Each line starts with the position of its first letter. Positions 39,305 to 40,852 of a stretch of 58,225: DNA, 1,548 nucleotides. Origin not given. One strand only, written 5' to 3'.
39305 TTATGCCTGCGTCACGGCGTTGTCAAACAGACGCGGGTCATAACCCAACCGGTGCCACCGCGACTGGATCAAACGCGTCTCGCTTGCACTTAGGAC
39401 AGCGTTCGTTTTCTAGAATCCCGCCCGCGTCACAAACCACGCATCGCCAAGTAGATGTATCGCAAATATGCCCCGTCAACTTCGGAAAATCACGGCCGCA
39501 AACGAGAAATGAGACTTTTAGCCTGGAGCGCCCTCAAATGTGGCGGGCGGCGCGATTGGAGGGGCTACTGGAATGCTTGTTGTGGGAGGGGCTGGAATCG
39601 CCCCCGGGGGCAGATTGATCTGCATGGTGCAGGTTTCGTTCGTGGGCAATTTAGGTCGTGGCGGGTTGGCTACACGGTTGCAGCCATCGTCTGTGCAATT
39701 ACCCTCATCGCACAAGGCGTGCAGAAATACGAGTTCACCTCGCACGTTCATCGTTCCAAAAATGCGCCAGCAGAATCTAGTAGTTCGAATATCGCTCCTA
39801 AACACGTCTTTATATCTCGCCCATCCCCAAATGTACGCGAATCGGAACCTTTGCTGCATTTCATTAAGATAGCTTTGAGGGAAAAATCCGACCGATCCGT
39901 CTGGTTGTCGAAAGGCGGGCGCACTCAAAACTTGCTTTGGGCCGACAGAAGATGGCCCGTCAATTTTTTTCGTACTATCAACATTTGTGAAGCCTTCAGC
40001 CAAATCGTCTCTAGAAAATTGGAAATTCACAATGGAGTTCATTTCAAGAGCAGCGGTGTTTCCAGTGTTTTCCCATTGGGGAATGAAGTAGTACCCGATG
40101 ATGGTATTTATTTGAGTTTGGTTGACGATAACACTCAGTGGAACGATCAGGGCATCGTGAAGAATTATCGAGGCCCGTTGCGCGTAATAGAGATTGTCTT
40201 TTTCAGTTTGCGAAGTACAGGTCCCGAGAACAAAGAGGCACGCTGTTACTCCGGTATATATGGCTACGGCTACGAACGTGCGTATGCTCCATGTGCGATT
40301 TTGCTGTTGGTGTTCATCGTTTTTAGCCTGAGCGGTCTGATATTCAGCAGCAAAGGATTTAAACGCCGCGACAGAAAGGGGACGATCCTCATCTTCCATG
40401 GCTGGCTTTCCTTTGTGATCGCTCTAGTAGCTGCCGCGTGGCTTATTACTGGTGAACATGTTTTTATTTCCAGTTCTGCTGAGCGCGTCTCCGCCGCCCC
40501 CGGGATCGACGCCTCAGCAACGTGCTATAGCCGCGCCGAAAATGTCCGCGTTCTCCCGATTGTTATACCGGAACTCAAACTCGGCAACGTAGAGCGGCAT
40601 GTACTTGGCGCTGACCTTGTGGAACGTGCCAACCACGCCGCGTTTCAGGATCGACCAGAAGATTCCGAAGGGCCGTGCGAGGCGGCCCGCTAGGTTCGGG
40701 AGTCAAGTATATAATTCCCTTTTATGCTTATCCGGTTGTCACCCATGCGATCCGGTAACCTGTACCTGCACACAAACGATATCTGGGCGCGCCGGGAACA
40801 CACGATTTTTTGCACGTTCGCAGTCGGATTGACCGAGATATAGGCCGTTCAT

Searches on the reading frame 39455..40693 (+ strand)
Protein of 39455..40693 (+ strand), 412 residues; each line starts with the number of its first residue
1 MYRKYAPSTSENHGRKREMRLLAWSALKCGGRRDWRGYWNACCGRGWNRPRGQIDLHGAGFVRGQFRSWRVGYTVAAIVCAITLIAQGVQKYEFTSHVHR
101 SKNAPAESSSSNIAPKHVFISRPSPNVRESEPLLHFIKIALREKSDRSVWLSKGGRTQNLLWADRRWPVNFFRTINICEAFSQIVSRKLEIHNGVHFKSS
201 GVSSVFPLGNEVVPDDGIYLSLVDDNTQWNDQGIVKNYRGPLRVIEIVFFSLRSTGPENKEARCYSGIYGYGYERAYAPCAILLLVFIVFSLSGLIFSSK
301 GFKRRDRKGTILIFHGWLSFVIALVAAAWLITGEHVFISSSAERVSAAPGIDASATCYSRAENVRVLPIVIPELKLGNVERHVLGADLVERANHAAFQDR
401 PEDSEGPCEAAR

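Call 22: search_protein_families(library=pfam, proteins=[window:39455-40693:+], max_evalue=0.001)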
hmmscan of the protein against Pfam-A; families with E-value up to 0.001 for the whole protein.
window:39455-40693:+ (412 aa): 0 families

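Call 70: search_protein_families(library=phrogs, max_evalue=0.00001, proteins=[window:39455-40693:+])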
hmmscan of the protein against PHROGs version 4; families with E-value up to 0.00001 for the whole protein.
window:39455-40693:+ (412 aa): 0 families

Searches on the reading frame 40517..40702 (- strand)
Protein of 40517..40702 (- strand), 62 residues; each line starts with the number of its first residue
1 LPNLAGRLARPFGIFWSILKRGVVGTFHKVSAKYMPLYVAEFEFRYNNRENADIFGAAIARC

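Call 87: search_protein_families(library=pfam, max_evalue=1, proteins=[window:40517-40702:-])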
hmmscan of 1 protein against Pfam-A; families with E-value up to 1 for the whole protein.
seq(62 aa): 1 family
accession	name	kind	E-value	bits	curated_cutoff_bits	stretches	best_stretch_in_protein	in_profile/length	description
PF12762.13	DDE_Tnp_IS1595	-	9.8e-10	39.1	27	1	15-47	121-153/153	ISXO2-like transposase domain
